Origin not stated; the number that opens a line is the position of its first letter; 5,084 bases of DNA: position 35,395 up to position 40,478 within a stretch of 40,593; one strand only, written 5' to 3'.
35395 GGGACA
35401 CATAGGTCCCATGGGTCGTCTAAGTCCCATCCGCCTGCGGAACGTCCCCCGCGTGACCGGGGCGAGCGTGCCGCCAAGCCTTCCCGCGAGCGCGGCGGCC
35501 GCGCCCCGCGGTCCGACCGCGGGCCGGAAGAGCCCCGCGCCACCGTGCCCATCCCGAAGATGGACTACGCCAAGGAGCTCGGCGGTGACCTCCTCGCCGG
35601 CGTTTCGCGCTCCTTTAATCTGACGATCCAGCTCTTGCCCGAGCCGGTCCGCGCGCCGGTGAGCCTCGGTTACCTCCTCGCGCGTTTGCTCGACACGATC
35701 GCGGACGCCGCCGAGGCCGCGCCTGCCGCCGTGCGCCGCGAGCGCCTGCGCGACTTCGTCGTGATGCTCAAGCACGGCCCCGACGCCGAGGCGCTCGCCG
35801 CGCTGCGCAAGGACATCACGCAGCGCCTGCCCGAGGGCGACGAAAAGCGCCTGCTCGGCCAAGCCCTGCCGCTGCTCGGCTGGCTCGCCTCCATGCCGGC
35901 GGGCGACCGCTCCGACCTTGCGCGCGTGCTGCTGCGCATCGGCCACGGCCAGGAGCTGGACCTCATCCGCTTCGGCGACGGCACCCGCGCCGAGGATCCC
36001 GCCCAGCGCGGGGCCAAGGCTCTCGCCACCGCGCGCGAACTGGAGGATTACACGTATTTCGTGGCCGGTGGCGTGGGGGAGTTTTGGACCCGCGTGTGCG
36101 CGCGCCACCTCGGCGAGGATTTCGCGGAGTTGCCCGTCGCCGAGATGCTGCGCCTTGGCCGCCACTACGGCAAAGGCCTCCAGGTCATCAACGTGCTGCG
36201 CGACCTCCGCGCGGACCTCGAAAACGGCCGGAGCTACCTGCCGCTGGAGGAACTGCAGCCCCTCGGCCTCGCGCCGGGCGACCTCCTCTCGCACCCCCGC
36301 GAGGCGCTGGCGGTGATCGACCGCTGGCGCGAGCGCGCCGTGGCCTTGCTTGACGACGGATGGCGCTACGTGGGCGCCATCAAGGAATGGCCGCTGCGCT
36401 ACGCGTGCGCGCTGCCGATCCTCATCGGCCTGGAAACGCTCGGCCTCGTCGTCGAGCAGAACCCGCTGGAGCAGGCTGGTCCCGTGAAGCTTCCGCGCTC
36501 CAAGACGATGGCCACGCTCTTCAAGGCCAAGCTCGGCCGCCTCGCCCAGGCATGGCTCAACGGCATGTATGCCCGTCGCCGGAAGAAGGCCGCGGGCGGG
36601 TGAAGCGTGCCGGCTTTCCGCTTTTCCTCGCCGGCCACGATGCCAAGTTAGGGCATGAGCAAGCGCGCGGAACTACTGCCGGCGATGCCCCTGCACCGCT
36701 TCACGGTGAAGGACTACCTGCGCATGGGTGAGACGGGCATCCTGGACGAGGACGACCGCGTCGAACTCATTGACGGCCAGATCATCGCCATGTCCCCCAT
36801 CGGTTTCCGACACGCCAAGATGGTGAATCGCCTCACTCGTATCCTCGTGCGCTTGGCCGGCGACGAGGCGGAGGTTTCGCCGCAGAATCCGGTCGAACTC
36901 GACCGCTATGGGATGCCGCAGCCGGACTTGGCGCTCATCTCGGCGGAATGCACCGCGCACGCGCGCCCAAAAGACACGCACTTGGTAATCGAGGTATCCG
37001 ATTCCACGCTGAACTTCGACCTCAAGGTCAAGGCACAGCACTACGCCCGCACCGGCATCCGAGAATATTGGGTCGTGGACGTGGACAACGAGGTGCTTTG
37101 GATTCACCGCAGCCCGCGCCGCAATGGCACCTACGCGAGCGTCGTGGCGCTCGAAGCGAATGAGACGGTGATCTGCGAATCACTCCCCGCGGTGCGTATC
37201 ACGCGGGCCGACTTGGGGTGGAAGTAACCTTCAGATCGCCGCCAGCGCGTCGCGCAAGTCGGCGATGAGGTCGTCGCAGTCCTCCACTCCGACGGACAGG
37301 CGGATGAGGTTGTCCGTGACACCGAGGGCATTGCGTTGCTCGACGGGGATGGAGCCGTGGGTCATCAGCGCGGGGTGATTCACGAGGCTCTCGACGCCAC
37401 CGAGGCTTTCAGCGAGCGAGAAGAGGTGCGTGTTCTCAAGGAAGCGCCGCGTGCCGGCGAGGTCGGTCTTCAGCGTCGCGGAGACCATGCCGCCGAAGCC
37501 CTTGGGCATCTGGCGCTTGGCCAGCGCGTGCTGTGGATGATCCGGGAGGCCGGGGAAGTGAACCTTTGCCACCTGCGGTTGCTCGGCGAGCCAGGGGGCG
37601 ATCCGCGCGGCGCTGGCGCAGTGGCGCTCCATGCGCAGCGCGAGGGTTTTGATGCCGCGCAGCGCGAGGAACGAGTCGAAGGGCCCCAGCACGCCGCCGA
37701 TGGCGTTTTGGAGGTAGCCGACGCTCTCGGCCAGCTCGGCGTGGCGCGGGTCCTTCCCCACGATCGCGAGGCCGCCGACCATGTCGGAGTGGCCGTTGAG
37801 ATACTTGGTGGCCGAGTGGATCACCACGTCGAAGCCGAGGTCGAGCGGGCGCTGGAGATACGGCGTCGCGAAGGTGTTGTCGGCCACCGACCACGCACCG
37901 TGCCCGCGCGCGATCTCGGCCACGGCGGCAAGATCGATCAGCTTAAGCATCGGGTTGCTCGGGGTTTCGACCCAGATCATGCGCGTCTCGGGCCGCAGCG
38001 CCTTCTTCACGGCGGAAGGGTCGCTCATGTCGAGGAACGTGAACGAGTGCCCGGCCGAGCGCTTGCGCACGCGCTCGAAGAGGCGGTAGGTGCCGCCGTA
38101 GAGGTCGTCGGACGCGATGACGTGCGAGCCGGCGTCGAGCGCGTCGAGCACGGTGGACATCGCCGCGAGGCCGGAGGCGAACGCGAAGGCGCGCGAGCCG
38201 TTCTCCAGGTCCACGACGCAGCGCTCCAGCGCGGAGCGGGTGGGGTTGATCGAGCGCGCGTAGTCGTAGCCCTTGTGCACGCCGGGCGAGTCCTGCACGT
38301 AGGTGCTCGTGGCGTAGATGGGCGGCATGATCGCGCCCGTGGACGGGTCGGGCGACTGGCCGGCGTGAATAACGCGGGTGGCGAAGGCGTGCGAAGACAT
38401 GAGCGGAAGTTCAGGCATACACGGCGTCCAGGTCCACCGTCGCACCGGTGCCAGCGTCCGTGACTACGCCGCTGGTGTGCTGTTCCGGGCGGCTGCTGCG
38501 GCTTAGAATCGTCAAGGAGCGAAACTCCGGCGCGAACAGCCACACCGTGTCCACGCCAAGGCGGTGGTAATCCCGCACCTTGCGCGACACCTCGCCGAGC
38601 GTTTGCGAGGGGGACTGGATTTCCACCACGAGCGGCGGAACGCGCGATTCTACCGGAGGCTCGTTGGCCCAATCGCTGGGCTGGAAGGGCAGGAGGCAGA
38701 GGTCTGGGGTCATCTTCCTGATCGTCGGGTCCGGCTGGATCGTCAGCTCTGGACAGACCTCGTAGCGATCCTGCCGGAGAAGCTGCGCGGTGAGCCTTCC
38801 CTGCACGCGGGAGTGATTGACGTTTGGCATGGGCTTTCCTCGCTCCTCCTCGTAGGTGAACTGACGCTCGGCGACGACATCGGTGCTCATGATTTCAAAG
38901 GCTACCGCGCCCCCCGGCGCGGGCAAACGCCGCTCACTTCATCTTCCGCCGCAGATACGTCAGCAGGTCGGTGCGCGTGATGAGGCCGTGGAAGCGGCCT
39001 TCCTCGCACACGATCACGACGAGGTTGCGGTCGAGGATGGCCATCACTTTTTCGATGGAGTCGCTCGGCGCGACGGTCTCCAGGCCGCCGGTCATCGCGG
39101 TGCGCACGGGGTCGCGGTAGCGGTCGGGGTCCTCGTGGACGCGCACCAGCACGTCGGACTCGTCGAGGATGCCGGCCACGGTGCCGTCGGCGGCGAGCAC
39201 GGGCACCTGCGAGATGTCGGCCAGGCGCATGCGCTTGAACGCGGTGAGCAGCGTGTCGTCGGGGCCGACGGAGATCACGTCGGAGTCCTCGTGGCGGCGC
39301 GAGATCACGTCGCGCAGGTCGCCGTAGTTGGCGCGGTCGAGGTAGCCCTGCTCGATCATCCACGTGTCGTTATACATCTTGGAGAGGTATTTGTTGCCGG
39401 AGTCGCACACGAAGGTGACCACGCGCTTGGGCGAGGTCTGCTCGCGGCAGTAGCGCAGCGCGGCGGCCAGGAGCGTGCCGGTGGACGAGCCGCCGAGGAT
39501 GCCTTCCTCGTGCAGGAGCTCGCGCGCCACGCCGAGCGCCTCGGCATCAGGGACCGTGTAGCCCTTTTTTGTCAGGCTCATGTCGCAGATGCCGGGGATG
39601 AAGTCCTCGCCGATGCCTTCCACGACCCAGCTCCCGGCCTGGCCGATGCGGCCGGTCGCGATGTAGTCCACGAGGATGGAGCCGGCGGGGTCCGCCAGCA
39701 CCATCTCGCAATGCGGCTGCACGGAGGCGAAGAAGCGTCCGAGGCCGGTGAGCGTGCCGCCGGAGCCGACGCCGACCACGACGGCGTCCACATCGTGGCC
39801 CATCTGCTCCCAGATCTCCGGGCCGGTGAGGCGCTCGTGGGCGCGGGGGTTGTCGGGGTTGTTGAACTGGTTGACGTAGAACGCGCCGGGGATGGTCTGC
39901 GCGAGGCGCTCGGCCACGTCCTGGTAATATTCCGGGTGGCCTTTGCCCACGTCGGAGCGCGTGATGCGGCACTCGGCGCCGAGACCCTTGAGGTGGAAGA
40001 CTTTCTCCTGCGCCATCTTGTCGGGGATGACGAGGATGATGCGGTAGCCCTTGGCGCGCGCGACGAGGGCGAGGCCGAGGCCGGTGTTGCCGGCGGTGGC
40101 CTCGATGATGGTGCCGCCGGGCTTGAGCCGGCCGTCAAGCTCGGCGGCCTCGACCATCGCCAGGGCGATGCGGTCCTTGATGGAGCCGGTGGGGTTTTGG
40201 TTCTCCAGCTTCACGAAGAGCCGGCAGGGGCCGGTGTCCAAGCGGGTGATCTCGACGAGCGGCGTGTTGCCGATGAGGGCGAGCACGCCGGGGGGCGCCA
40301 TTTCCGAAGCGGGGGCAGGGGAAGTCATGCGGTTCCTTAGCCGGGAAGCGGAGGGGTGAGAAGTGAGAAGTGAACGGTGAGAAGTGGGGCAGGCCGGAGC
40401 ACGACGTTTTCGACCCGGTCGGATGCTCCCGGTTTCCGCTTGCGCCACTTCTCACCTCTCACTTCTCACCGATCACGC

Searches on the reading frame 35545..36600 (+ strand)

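Call 46: search_protein_families(library=pfam, proteins=[window:35545-36600:+], max_evalue=0.001)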
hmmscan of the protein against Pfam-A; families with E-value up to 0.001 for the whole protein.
window:35545-36600:+ (352 aa): 1 family
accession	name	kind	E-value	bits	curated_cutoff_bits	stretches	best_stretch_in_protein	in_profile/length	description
PF00494.24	SQS_PSY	-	3.6e-44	151.9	26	1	18-318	2-261/263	Squalene/phytoene synthase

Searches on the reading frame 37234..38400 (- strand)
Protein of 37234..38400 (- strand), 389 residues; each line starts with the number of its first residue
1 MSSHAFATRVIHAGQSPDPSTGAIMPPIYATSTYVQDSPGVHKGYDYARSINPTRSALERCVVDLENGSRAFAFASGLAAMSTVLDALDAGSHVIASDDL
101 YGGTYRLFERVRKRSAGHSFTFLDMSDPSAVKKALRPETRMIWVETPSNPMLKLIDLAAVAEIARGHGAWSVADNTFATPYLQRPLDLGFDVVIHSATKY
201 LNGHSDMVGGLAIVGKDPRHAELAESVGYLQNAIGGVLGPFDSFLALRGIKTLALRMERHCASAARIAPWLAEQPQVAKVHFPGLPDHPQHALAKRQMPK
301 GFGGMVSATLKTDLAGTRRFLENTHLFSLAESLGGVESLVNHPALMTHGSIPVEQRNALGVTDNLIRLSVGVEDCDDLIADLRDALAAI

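Call 65: find_homologous_proteins(query=window:37234-38400:-, max_evalue=1e-150)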
Query window:37234-38400:- (389 aa): 7878 proteins with E <= 1e-150 among 8000 candidates; the best 120 are listed.
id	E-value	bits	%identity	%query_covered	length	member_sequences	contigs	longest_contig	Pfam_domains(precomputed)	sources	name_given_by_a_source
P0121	4.8e-258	873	100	100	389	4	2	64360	PF01053.27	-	-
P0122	4.8e-205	699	79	99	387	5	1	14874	PF01053.27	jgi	jgi:cystathionine gamma-lyase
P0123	4.2e-204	696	79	99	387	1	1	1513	PF01053.27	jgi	jgi:cystathionine gamma-lyase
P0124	4.5e-202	689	78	99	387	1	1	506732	PF01053.27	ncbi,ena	-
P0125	1.2e-200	684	78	99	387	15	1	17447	PF01053.27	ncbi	-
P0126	4.8e-198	676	77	99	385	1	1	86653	PF01053.27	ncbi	-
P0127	1.2e-196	671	75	100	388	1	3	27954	PF01053.27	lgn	-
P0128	1.5e-196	671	75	100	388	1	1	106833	PF01053.27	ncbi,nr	ncbi:MAG: PLP-dependent transferase [Verrucomicrobia bacterium]|nr:PLP-dependent transferase [Verruc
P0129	4.6e-196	669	75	100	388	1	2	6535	PF01053.27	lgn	-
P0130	8.3e-195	665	75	99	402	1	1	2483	PF01053.27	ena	-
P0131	7.6e-194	662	74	100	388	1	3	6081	PF01053.27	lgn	-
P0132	1.1e-193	661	74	100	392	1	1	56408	PF00155.28,PF01053.27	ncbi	-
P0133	3.0e-193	660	75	99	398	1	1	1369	PF01053.27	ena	-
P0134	3.4e-193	660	74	100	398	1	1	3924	PF01053.27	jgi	jgi:cystathionine gamma-lyase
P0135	5.8e-193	659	74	100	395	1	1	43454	PF01053.27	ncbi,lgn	-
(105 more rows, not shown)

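Call 66: list_cluster_members(proteins=[P0121])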
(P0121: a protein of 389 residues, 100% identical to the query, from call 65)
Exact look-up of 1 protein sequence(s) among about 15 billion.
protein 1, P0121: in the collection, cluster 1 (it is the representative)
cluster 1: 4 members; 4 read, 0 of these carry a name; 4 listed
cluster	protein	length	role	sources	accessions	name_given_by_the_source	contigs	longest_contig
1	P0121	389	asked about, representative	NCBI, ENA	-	-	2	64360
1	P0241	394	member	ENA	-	-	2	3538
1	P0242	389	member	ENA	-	-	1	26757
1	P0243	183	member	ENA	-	-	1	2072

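Call 67: find_encoding_contigs(protein=P0242, flank=10000, max_places=3)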
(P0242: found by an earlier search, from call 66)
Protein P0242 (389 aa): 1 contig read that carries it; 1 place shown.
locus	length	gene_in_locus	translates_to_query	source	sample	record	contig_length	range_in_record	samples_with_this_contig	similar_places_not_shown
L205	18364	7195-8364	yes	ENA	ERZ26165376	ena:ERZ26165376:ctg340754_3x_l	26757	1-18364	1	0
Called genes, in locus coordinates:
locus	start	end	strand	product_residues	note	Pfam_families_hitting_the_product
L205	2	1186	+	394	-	?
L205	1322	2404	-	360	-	PF00160:Pro_isomerase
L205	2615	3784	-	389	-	-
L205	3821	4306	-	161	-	PF00578:AhpC-TSA, PF08534:Redoxin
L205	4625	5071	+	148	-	PF00472:RF-1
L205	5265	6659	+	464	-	PF00291:PALP, PF00571:CBS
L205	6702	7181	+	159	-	PF05685:Uma2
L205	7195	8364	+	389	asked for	PF01053:Cys_Met_Meta_PP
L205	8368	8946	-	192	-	PF05685:Uma2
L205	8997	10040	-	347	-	PF00494:SQS_PSY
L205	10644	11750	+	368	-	PF04055:Radical_SAM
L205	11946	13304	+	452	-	PF13742:tRNA_anti_2, PF01336:tRNA_anti-codon, PF02601:Exonuc_VII_L, PF01442:Apolipoprotein (weak)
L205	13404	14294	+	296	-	PF13485:Peptidase_MA_2 (weak)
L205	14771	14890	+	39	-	-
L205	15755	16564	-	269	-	PF01145:Band_7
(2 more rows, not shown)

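Call 68: find_encoding_contigs(protein=P0241, flank=10000, max_places=4)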
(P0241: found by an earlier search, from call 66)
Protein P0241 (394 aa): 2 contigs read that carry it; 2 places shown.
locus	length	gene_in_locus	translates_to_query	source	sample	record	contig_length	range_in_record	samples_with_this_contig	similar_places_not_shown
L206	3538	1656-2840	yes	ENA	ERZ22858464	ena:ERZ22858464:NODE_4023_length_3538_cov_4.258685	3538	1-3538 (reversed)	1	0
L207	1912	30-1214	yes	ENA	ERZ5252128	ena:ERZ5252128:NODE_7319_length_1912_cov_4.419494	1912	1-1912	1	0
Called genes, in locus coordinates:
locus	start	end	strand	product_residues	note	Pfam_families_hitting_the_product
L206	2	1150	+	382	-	?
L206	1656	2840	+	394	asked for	PF01053:Cys_Met_Meta_PP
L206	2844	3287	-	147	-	PF05685:Uma2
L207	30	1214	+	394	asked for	PF01053:Cys_Met_Meta_PP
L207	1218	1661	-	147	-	PF05685:Uma2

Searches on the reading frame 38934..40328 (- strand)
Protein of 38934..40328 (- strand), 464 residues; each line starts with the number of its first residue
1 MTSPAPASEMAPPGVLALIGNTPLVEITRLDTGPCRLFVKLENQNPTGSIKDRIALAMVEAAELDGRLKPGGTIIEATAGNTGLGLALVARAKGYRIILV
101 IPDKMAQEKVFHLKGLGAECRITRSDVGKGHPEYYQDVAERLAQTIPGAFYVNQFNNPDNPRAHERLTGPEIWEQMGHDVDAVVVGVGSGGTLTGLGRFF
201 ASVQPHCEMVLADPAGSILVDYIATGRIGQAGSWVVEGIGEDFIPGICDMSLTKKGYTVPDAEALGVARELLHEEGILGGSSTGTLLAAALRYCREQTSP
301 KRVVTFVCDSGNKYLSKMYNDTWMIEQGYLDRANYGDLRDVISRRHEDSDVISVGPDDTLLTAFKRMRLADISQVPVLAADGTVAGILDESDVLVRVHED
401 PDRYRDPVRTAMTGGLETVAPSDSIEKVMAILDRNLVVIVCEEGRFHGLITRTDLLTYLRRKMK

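Call 46: search_protein_families(library=pfam, proteins=[window:38937-40328:-], max_evalue=0.001)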
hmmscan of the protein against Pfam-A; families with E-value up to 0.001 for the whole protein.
window:38937-40328:- (464 aa): 2 families
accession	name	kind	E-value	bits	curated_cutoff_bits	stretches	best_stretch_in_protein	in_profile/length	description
PF00291.31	PALP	-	2.4e-73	247.5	35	1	17-309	3-295/295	Pyridoxal-phosphate dependent enzyme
PF00571.33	CBS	-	9.6e-18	64.7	24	2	349-397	7-55/57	CBS domain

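Call 54: find_encoding_contigs(protein=window:38934-40328:-, flank=10000, max_places=4)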
Protein window:38934-40328:- (464 aa): 1 contig read that carries it; 1 place shown.
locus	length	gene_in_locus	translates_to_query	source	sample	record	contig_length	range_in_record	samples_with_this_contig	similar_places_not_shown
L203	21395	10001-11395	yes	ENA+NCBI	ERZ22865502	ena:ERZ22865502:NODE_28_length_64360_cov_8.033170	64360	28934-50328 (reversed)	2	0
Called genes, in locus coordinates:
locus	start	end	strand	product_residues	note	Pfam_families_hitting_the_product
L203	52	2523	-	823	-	PF00128:Alpha-amylase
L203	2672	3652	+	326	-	PF00132:Hexapep (faint)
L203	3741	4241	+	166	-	PF10263:SprT-like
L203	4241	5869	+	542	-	PF02366:PMT, PF13231:PMT_2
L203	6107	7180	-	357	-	PF00160:Pro_isomerase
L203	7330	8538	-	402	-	-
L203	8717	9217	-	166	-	PF00578:AhpC-TSA, PF08534:Redoxin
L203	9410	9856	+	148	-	PF00472:RF-1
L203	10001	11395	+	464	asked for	PF00291:PALP, PF00571:CBS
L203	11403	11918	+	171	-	PF05685:Uma2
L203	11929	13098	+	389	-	PF01053:Cys_Met_Meta_PP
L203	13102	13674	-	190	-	PF05685:Uma2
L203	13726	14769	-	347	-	PF00494:SQS_PSY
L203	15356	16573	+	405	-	PF04055:Radical_SAM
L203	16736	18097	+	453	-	PF13742:tRNA_anti_2, PF01336:tRNA_anti-codon, PF02601:Exonuc_VII_L, PF01442:Apolipoprotein (weak)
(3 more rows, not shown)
